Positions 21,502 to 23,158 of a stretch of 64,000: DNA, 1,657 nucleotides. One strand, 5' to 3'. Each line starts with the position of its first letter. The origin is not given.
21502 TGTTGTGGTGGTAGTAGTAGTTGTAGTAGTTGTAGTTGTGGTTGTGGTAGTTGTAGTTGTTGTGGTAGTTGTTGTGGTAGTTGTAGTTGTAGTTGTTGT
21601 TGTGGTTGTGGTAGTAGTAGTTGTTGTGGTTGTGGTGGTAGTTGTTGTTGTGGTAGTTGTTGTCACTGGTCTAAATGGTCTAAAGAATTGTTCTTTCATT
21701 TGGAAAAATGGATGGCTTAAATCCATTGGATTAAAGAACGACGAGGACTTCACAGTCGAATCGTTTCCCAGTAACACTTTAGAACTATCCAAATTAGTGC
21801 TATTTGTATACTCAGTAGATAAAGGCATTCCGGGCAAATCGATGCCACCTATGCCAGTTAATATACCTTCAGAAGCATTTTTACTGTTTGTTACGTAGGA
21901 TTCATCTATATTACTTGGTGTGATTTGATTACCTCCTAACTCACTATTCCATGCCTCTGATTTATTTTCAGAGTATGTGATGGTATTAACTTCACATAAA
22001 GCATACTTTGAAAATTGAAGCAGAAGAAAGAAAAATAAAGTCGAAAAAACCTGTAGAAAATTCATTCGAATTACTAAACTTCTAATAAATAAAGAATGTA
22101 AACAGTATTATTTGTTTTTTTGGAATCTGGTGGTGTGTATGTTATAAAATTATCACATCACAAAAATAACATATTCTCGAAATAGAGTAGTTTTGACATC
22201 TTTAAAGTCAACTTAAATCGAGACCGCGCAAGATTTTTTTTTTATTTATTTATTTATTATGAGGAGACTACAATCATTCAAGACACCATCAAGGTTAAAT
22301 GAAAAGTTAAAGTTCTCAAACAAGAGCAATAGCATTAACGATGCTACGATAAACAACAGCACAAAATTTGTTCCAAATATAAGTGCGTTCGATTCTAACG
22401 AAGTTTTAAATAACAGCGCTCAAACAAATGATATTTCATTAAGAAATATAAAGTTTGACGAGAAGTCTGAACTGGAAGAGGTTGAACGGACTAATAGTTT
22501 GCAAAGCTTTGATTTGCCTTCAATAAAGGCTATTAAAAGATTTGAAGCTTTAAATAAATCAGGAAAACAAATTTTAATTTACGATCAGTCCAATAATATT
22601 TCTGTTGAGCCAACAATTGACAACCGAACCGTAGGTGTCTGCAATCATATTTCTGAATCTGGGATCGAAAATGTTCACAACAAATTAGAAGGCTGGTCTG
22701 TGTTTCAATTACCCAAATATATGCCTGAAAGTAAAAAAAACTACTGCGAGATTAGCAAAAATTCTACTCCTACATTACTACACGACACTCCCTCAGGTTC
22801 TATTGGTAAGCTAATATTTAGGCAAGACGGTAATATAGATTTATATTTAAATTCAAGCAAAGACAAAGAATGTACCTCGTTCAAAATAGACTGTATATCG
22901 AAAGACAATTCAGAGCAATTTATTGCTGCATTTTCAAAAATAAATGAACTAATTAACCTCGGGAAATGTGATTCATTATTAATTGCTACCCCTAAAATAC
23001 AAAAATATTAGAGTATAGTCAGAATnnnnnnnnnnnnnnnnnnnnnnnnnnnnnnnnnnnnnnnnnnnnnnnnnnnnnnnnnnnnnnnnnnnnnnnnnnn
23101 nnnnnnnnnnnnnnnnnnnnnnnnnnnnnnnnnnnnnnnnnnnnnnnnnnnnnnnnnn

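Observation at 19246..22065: Modular poly-threonine mucin gene, probably one long ORF fragmented by N's and a 1-nt frame slip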

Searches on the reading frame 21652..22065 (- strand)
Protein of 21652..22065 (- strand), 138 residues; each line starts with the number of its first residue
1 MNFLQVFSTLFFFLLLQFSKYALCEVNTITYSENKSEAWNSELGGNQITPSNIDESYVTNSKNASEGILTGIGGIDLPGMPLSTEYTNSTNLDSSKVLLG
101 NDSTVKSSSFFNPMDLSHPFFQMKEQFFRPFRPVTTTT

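Call 9: find_homologous_proteins(query=window:21652-22065:-, max_evalue=0.01)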
Query seq(138 aa) (138 aa): 1 proteins with E <= 0.01 among 7 candidates.
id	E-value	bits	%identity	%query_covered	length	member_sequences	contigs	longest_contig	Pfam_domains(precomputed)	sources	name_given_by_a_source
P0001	2.2e-55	204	93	75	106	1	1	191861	-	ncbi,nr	ncbi:hypothetical protein ChTU502y2012_386g0005 [Cryptosporidium hominis]|nr:hypothetical protein Ch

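Call 59: search_protein_families(library=pfam, proteins=[window:21658-22065:-], max_evalue=1)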
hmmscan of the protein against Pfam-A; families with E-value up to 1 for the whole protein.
seq(136 aa): 0 families

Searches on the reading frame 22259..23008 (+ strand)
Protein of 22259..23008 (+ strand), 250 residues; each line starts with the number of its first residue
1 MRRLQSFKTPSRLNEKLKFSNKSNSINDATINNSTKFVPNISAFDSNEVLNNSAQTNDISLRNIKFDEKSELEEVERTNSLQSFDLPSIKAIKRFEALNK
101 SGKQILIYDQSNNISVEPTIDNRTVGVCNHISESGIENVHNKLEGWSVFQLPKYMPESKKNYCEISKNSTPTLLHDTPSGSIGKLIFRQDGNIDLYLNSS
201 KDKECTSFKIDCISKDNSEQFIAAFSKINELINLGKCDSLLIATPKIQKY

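Call 28: list_cluster_members(proteins=[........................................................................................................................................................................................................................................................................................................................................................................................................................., window:22259-23008:+, window:17104-19062:+, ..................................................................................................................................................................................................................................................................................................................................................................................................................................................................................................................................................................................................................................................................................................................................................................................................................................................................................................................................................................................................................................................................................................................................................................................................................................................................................])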
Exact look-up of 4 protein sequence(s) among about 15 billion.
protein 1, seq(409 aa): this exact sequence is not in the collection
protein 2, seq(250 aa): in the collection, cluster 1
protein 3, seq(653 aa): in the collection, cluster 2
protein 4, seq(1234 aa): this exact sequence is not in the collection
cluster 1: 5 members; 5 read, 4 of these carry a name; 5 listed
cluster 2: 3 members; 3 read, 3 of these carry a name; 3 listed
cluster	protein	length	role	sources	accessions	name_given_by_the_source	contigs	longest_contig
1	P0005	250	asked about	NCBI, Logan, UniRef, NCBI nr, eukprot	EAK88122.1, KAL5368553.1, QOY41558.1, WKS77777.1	hypothetical protein [Cryptosporidium parvum Iowa II] | Uncharacterized protein n=2 Tax=Cryptosporidium parvum TaxID=5807 RepID=Q5CRW4_CRYPI | QOY41558.1 hypothetical protein CPATCC_002127 [Cryptosporidium parvum]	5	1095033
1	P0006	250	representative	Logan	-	-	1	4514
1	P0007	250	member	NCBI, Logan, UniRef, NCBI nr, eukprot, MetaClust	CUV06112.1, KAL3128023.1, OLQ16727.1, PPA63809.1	unnamed protein product [Cryptosporidium hominis] | Uncharacterized protein n=1 Tax=Cryptosporidium hominis TaxID=237895 ... | hypothetical protein [Cryptosporidium hominis TU502]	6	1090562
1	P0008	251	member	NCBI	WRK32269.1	Uncharacterized protein cpbgf_5001230, partial [Cryptosporidium parvum]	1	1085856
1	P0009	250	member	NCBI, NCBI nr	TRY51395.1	Uncharacterized protein CTYZ_00003289 [Cryptosporidium tyzzeri]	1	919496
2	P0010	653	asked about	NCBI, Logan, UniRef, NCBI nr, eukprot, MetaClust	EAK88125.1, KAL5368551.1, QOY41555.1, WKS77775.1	ring finger and bbox containing protein [Cryptosporidium parvum Iowa II] | Ring finger and bbox containing protein, putative n=2 Tax=Cryptosporidium parvum ... | QOY41555.1 hypothetical protein CPATCC_002124 [Cryptosporidium parvum]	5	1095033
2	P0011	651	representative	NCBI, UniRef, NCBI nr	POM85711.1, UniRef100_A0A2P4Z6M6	B-box zinc finger family protein [Cryptosporidium meleagridis] | B-box zinc finger family protein n=1 Tax=Cryptosporidium meleagridis TaxID=93969 ...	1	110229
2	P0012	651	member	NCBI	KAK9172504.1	Zinc finger,RING/FYVE/PHD-type domain containing protein [Cryptosporidium meleagridis]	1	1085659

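Call 47: find_encoding_contigs(protein=P0008, flank=10000, max_places=4)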
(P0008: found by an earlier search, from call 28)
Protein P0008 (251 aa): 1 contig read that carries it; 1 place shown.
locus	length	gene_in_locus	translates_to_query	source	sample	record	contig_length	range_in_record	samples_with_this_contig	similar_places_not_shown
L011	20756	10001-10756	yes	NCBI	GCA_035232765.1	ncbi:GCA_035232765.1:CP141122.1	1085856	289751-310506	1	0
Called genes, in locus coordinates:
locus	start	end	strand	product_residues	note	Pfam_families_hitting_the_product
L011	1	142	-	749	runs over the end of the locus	PF00753:Lactamase_B, PF16661:Lactamase_B_6, PF10996:Beta-Casp, PF07521:RMMBL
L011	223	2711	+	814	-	PF01751:Toprim, PF01131:Topoisom_bac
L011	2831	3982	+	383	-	PF00076:RRM_1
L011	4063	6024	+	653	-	PF00643:zf-B_box (weak)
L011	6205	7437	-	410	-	-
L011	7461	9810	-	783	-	-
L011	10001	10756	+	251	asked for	-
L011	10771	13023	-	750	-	PF22298:Tsr1_G-like, PF08142:AARP2CN, PF04950:RIBIOP_C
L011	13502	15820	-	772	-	PF09742:Dymeclin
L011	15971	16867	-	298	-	PF01529:DHHC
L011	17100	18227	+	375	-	PF03839:Sec62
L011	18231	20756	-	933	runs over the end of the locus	PF07719:TPR_2 (faint), PF13174:TPR_6 (faint), PF13424:TPR_12 (faint), PF14559:TPR_19 (faint), PF13176:TPR_7 (faint), PF13181:TPR_8 (faint)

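Call 59: search_protein_families(library=pfam, proteins=[window:22259-23008:+], max_evalue=1)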
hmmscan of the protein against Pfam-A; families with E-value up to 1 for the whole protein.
window:22259-23008:+ (250 aa): 1 family
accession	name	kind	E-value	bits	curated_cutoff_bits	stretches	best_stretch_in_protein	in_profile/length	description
PF05132.19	RNA_pol_Rpc4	-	0.00015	22.5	26.5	1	166-247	62-143/143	RNA polymerase III RPC4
